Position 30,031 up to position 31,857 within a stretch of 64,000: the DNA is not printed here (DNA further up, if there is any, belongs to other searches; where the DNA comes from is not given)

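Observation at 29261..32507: Translationally coupled Lgt-like / rubredoxin-like radical-SAM / membrane-protein operon: candidate membrane-lipid or lipoprotein modification system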

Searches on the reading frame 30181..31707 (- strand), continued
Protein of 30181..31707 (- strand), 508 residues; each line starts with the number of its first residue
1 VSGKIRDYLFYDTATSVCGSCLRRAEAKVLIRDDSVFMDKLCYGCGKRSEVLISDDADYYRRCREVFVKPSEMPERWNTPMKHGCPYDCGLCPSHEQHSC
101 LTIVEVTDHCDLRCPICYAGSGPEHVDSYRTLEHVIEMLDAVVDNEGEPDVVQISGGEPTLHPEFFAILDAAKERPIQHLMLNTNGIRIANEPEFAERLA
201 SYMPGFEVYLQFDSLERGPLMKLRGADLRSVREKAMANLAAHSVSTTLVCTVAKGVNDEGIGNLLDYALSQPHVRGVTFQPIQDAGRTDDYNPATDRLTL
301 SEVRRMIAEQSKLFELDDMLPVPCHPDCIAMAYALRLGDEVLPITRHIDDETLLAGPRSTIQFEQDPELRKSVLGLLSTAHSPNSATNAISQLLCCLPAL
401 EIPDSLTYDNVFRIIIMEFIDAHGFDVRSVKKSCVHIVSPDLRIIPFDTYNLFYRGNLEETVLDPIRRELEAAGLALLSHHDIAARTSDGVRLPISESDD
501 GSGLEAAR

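Call 33: search_protein_families(library=ncbifam, proteins=[L002:7413-7814:+, L002:5225-6004:+, L002:6001-7416:+, L003:7422-7748:+, L003:5191-5961:+], max_evalue=0.01)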
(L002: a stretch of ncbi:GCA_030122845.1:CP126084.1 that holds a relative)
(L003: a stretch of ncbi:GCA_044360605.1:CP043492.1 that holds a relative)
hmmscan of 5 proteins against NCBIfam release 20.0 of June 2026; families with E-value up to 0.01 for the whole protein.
L002:7413-7814:+ (133 aa): 0 families

L002:5225-6004:+ (259 aa): 3 families
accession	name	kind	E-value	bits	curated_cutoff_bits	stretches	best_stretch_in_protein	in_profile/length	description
NF000778.0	PRK00052.3-4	equivalog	4.1e-15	56.1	334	1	6-221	5-218/252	prolipoprotein diacylglyceryl transferase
TIGR00544.1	lgt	equivalog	6.4e-10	38.9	118.9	1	3-224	10-242/280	prolipoprotein diacylglyceryl transferase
NF000784.0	PRK00052.4-5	subfamily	2.3e-06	26.9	409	1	4-155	3-154/298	prolipoprotein diacylglyceryl transferase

L002:6001-7416:+ (471 aa): 50 families (the best 25 are shown)
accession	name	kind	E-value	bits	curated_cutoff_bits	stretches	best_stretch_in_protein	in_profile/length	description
NF045646.2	rSAM_Se_TrsS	equivalog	9.6e-98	327.6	490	1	14-449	3-431/441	radical SAM (seleno)protein TrsS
NF045702.1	rSAM_GDGT_ether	equivalog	7e-86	288.8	450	2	14-322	2-312/486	tetraether lipid synthase Tes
NF045703.1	rSAM_Tes_intein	exception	5.4e-40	137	1700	3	129-321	626-816/1040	tetraether lipid synthase Tes, intein-containing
TIGR02666.1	moaA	equivalog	2e-16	59.9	284.05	1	103-292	15-208/336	GTP 3',8-cyclase MoaA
TIGR04317.1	W_rSAM_matur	equivalog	8e-14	51.5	380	1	101-241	7-141/349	tungsten cofactor oxidoreductase radical SAM maturase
NF038283.1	viperin_w_prok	equivalog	4.4e-13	49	180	1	104-220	8-125/281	viperin family antiviral radical SAM protein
NF001199.0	PRK00164.2-1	equivalog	3.3e-12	46.2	231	1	102-286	16-192/308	GTP 3',8-cyclase MoaA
NF012164.0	AlbA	equivalog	5.8e-12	44.8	850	1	101-319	116-327/442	subtilosin maturase AlbA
NF050035.1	rSAM_WgK_link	exception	7.3e-12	44.9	650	1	95-262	6-165/367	radical SAM/SPASM peptide maturase WgkB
TIGR04054.1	rSAM_NirJ1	equivalog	6.8e-11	41.4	650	1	100-287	38-218/387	putative heme d1 biosynthesis radical SAM protein NirJ1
TIGR03962.1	mycofact_rSAM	equivalog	1.1e-10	41.3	265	1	98-246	13-157/339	mycofactocin radical SAM maturase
NF045574.1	sacti_mat_StsB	exception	6.1e-10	38.5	625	1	103-245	101-237/466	StsB family radical SAM/SPASM domain sactipeptide maturase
TIGR04055.1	rSAM_NirJ2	equivalog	7.1e-10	38.9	500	1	105-289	7-184/326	putative heme d1 biosynthesis radical SAM protein NirJ2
TIGR04051.1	rSAM_NirJ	equivalog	1.5e-09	37.3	515.45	1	101-199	5-99/354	heme d1 biosynthesis radical SAM protein NirJ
TIGR02668.1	moaA_archaeal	equivalog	1.6e-09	37.2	325.25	1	103-266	15-174/303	GTP 3',8-cyclase MoaA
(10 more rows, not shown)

L003:7422-7748:+ (108 aa): 0 families

L003:5191-5961:+ (256 aa): 6 families
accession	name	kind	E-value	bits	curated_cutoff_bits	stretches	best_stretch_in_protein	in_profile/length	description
NF000778.0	PRK00052.3-4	equivalog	8.6e-13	48.5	334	1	46-232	43-234/252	prolipoprotein diacylglyceryl transferase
TIGR00544.1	lgt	equivalog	3.3e-09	36.5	118.9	1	19-212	61-234/280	prolipoprotein diacylglyceryl transferase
NF000784.0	PRK00052.4-5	subfamily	1.9e-06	27.2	409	1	4-163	3-160/298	prolipoprotein diacylglyceryl transferase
NF000775.0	PRK00052.2-5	equivalog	7e-06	25.6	428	1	126-192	151-221/288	prolipoprotein diacylglyceryl transferase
NF000779.0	PRK00052.3-5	equivalog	9.1e-05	22.4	405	1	5-198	9-192/257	prolipoprotein diacylglyceryl transferase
NF000777.0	PRK00052.3-2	equivalog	0.0037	16.8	558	1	82-150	105-174/310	prolipoprotein diacylglyceryl transferase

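Call 34: search_protein_families(library=pfam, proteins=[L002:7413-7814:+, L003:7422-7748:+, L004:9430-10374:+], max_evalue=1)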
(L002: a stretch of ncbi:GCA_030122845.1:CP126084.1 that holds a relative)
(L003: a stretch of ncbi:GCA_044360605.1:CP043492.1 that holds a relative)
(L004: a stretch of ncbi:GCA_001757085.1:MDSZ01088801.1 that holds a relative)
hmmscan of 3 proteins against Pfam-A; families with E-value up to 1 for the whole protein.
L002:7413-7814:+ (133 aa): 1 family
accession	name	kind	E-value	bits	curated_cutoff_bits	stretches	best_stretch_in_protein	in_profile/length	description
PF06687.17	SUR7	-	0.11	12.6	29.6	1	68-133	104-164/201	SUR7/PalI family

L003:7422-7748:+ (108 aa): 0 families

L004:9430-10374:+ (314 aa): 2 families
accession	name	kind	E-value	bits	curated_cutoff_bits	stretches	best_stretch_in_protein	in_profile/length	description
PF06687.17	SUR7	-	0.018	15.2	29.6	1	108-307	4-149/201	SUR7/PalI family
PF08194.17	DIM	-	0.2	12.3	20.8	1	110-133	8-31/36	DIM protein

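Call 41: find_encoding_contigs(protein=P0001, flank=3000, max_places=3)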
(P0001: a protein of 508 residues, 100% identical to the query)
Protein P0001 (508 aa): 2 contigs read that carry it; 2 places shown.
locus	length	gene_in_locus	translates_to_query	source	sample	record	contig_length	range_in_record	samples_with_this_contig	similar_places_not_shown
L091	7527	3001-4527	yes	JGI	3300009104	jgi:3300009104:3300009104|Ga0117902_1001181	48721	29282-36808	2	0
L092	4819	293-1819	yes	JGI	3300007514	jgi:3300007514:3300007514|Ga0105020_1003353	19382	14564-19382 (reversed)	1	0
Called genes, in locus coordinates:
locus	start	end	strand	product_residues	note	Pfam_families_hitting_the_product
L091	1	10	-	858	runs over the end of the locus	PF07705:CARDB (faint)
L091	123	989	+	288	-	-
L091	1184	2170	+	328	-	-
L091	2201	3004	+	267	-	PF01790:LGT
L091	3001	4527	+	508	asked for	PF23545:Zn_ribbon_HMPTM, PF04055:Radical_SAM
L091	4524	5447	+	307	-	-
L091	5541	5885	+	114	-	-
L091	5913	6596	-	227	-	PF06745:ATPase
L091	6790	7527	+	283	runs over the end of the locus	PF23435:DUF7121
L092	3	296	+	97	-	?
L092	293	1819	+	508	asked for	PF23545:Zn_ribbon_HMPTM, PF04055:Radical_SAM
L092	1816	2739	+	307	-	-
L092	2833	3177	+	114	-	-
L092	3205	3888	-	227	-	PF06745:ATPase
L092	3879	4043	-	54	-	-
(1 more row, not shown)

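Call 43: search_protein_representatives(protein=window:30181-31707:-)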
Query: 508 residues. Proteins with E-value up to 0.001 (for the whole library): 5670; up to 1e-10: 2242; up to 1e-30: 614. The best 150 are listed.
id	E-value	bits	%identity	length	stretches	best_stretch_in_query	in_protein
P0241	5.6e-194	661.9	60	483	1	3-472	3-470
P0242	2.6e-146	504.7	52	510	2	6-394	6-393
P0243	3.7e-137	474.5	51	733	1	11-457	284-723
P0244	9.8e-129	446.7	63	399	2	138-344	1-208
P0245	2.9e-125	435.3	56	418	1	99-472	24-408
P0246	1.6e-124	432.8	60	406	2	1-166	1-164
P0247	2.5e-108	379.4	54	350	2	73-270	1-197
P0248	4.3e-107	375.3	43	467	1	17-459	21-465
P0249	1.9e-105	369.9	51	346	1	4-329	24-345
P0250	3.4e-105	369.1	60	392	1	5-279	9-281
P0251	1.4e-102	360.4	42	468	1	6-455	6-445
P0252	1.3e-99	350.6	45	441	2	6-347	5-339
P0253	3.6e-99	349.2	52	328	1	144-458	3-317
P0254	4.0e-99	349.0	64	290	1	73-311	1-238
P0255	8.6e-97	341.3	41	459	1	16-455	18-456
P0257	2.8e-93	329.8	43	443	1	20-455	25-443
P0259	7.8e-89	315.1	42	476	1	15-469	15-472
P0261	2.7e-87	310.0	37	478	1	5-458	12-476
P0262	1.2e-84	301.3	38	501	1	5-456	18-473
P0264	2.7e-83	296.8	36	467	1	14-456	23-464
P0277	2.4e-76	273.9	35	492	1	4-457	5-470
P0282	3.7e-75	270.0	33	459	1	5-453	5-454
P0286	6.5e-74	265.9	36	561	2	13-457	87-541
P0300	3.2e-70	253.7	35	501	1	5-457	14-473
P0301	5.1e-70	253.0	34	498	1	5-465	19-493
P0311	7.1e-67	242.7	32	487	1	6-456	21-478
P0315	3.9e-65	236.9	34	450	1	12-453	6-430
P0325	9.7e-64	232.3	38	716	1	6-341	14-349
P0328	2.2e-63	231.1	32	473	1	13-455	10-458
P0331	7.5e-62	226.1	30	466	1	11-463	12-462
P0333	1.4e-61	225.2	38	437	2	17-353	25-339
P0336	2.4e-61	224.4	32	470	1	10-457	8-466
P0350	3.0e-58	214.2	37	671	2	15-349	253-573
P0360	4.2e-57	210.4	37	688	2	15-329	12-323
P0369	4.6e-56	207.0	30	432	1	12-454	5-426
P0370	7.0e-56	206.4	41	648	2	14-312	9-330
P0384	1.2e-54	202.4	34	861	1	13-453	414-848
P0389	3.9e-54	200.6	33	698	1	11-453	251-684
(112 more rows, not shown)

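Call 44: search_protein_families(library=ncbifam, proteins=[P0241, P0242, P0243, P0248, P0251, P0255, P0257, P0259, P0261, P0262], max_evalue=1e-40)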
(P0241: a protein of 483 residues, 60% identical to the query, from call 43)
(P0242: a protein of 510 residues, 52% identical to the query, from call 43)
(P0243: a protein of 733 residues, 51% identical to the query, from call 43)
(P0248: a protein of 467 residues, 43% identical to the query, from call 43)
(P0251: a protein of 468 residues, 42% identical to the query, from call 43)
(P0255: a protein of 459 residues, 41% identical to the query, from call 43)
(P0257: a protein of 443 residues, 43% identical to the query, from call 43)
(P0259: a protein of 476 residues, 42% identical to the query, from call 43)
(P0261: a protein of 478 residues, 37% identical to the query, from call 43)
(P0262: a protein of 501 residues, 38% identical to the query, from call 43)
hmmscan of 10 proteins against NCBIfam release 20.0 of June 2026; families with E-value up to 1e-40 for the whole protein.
P0241 (483 aa): 3 families
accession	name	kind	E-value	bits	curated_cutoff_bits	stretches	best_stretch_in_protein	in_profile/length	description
NF045646.2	rSAM_Se_TrsS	equivalog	3e-93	312.8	490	1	16-453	5-434/441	radical SAM (seleno)protein TrsS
NF045702.1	rSAM_GDGT_ether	equivalog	3.7e-79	266.6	450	1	16-334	4-323/486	tetraether lipid synthase Tes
NF045703.1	rSAM_Tes_intein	exception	1.2e-42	145.9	1700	0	133-322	629-816/1040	tetraether lipid synthase Tes, intein-containing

P0242 (510 aa): 2 families
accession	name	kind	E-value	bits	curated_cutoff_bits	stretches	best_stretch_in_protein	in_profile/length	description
NF045646.2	rSAM_Se_TrsS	equivalog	2.4e-93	313.1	490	1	13-324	2-310/441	radical SAM (seleno)protein TrsS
NF045702.1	rSAM_GDGT_ether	equivalog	4.3e-74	249.9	450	1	14-491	2-479/486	tetraether lipid synthase Tes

P0243 (733 aa): 2 families
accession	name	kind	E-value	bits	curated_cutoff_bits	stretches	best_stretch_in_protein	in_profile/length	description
NF045646.2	rSAM_Se_TrsS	equivalog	5.6e-93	311.9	490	1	287-726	3-439/441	radical SAM (seleno)protein TrsS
NF045702.1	rSAM_GDGT_ether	equivalog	1.3e-71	241.7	450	1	287-596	2-315/486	tetraether lipid synthase Tes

P0248 (467 aa): 2 families
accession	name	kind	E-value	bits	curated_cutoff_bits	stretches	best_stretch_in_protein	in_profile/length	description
NF045646.2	rSAM_Se_TrsS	equivalog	1.6e-78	264.3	490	1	14-458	2-432/441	radical SAM (seleno)protein TrsS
NF045702.1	rSAM_GDGT_ether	equivalog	3.7e-67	227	450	1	15-324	2-311/486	tetraether lipid synthase Tes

P0251 (468 aa): 3 families
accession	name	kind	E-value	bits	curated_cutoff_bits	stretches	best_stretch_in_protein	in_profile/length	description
NF045702.1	rSAM_GDGT_ether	equivalog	8.1e-108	361.1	450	1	14-320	2-314/486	tetraether lipid synthase Tes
NF045646.2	rSAM_Se_TrsS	equivalog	2e-106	356.2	490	1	14-441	3-430/441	radical SAM (seleno)protein TrsS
NF045703.1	rSAM_Tes_intein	exception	6e-66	223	1700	0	144-317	644-816/1040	tetraether lipid synthase Tes, intein-containing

P0255 (459 aa): 2 families
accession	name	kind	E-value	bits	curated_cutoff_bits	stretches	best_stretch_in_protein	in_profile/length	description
NF045646.2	rSAM_Se_TrsS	equivalog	2.5e-63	214.2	490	1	15-326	2-310/441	radical SAM (seleno)protein TrsS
NF045702.1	rSAM_GDGT_ether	equivalog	9.4e-53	179.5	450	1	16-327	2-313/486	tetraether lipid synthase Tes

P0257 (443 aa): 2 families
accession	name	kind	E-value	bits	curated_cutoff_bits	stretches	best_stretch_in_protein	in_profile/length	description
NF045646.2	rSAM_Se_TrsS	equivalog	1.2e-72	244.9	490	1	25-440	9-431/441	radical SAM (seleno)protein TrsS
NF045702.1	rSAM_GDGT_ether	equivalog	8.3e-52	176.4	450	1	25-324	8-311/486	tetraether lipid synthase Tes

P0259 (476 aa): 3 families
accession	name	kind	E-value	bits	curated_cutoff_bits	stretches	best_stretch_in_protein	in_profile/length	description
NF045646.2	rSAM_Se_TrsS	equivalog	3.1e-98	329.2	490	1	14-455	3-431/441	radical SAM (seleno)protein TrsS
NF045702.1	rSAM_GDGT_ether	equivalog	6.6e-95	318.5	450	1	14-322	2-314/486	tetraether lipid synthase Tes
NF045703.1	rSAM_Tes_intein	exception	8.2e-55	186.1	1700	0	126-457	625-981/1040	tetraether lipid synthase Tes, intein-containing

P0261 (478 aa): 3 families
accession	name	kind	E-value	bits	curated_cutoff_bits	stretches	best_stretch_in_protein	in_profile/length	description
NF045646.2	rSAM_Se_TrsS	equivalog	1.4e-105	353.4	490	1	21-475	3-436/441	radical SAM (seleno)protein TrsS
NF045702.1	rSAM_GDGT_ether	equivalog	4.3e-94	315.9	450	1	21-330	2-312/486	tetraether lipid synthase Tes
NF045703.1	rSAM_Tes_intein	exception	1.1e-54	185.7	1700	0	135-471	626-980/1040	tetraether lipid synthase Tes, intein-containing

P0262 (501 aa): 3 families
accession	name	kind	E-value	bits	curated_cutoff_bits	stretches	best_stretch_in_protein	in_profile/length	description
NF045646.2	rSAM_Se_TrsS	equivalog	2.5e-96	322.9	490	1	27-475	3-437/441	radical SAM (seleno)protein TrsS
NF045702.1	rSAM_GDGT_ether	equivalog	1.9e-86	290.7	450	1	27-336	2-314/486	tetraether lipid synthase Tes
NF045703.1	rSAM_Tes_intein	exception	1.3e-48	165.6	1700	0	153-333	638-816/1040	tetraether lipid synthase Tes, intein-containing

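Call 45: search_protein_families(library=ncbifam, proteins=[P0264, P0277, P0282, P0300, P0301, P0311, P0328, P0331, P0336, P0369], max_evalue=1e-40)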
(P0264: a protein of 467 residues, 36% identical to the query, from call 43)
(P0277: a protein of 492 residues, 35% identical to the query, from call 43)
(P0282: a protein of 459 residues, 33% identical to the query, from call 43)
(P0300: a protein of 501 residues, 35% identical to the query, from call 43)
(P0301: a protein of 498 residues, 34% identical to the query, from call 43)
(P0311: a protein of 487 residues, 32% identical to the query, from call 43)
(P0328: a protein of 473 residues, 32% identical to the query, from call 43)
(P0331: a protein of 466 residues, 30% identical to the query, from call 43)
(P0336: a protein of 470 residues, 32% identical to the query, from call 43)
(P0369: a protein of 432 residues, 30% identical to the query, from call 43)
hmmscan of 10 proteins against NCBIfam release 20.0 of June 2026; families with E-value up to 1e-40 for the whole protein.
P0264 (467 aa): 3 families
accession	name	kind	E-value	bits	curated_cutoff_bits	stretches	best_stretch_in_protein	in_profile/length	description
NF045646.2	rSAM_Se_TrsS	equivalog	1.3e-106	356.9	490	1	22-460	2-431/441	radical SAM (seleno)protein TrsS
NF045702.1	rSAM_GDGT_ether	equivalog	3.9e-91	306.1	450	1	22-341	1-324/486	tetraether lipid synthase Tes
NF045703.1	rSAM_Tes_intein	exception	7.9e-48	163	1700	0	141-329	631-817/1040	tetraether lipid synthase Tes, intein-containing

P0277 (492 aa): 3 families
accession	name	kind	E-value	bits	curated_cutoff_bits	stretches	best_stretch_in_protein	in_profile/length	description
NF045702.1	rSAM_GDGT_ether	equivalog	2.2e-91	306.9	450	1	15-333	2-314/486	tetraether lipid synthase Tes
NF045646.2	rSAM_Se_TrsS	equivalog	1.7e-90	303.7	490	1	14-471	2-437/441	radical SAM (seleno)protein TrsS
NF045703.1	rSAM_Tes_intein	exception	3.8e-48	164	1700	0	146-467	645-981/1040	tetraether lipid synthase Tes, intein-containing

P0282 (459 aa): 2 families
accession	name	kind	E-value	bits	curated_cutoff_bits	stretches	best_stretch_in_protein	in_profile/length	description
NF045646.2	rSAM_Se_TrsS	equivalog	3.4e-93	312.6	490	1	15-453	4-431/441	radical SAM (seleno)protein TrsS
NF045702.1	rSAM_GDGT_ether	equivalog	1.3e-73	248.3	450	1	15-323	3-313/486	tetraether lipid synthase Tes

P0300 (501 aa): 3 families
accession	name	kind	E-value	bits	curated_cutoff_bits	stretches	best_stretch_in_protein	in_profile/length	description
NF045702.1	rSAM_GDGT_ether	equivalog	4.2e-91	306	450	1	23-334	2-315/486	tetraether lipid synthase Tes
NF045646.2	rSAM_Se_TrsS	equivalog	4.8e-91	305.5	490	1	22-471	2-434/441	radical SAM (seleno)protein TrsS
NF045703.1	rSAM_Tes_intein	exception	6.6e-50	169.9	1700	0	144-477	632-988/1040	tetraether lipid synthase Tes, intein-containing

P0301 (498 aa): 3 families
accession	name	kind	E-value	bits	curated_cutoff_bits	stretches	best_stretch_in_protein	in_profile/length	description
NF045646.2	rSAM_Se_TrsS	equivalog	2.1e-77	260.6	490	1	27-481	2-431/441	radical SAM (seleno)protein TrsS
NF045702.1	rSAM_GDGT_ether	equivalog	1.4e-75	254.8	450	1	28-341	2-314/486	tetraether lipid synthase Tes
NF045703.1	rSAM_Tes_intein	exception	4.2e-41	140.7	1700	0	143-481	627-979/1040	tetraether lipid synthase Tes, intein-containing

P0311 (487 aa): 3 families
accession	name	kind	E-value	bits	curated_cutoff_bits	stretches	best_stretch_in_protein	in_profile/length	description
NF045646.2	rSAM_Se_TrsS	equivalog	6.6e-94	314.9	490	1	29-479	3-436/441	radical SAM (seleno)protein TrsS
NF045702.1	rSAM_GDGT_ether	equivalog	6e-91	305.5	450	1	29-338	2-313/486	tetraether lipid synthase Tes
NF045703.1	rSAM_Tes_intein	exception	2.1e-46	158.3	1700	0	160-475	645-980/1040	tetraether lipid synthase Tes, intein-containing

P0328 (473 aa): 3 families
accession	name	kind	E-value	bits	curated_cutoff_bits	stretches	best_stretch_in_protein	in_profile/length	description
NF045646.2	rSAM_Se_TrsS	equivalog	8.4e-151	502.4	490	1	10-465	2-441/441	radical SAM (seleno)protein TrsS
NF045702.1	rSAM_GDGT_ether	equivalog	1.4e-115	386.7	450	1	11-326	2-318/486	tetraether lipid synthase Tes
NF045703.1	rSAM_Tes_intein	exception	5.7e-68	229.7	1700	0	112-317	611-814/1040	tetraether lipid synthase Tes, intein-containing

P0331 (466 aa): 3 families
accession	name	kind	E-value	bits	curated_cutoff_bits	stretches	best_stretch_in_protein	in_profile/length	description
NF045646.2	rSAM_Se_TrsS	equivalog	1.2e-105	353.7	490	1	17-452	5-432/441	radical SAM (seleno)protein TrsS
NF045702.1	rSAM_GDGT_ether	equivalog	5.7e-104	348.4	450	1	17-325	4-312/486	tetraether lipid synthase Tes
NF045703.1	rSAM_Tes_intein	exception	6.2e-51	173.3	1700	0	129-324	623-816/1040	tetraether lipid synthase Tes, intein-containing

P0336 (470 aa): 2 families
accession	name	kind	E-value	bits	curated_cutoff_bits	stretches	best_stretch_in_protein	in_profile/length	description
NF045702.1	rSAM_GDGT_ether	equivalog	1.6e-75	254.6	450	1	12-322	2-314/486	tetraether lipid synthase Tes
NF045646.2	rSAM_Se_TrsS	equivalog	1.9e-75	254.1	490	1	11-463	2-433/441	radical SAM (seleno)protein TrsS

P0369 (432 aa): 2 families
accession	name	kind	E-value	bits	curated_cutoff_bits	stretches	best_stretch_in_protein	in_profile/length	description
NF045646.2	rSAM_Se_TrsS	equivalog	4.9e-83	279.1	490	1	6-423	2-430/441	radical SAM (seleno)protein TrsS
NF045702.1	rSAM_GDGT_ether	equivalog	6.6e-75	252.6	450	1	6-302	1-313/486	tetraether lipid synthase Tes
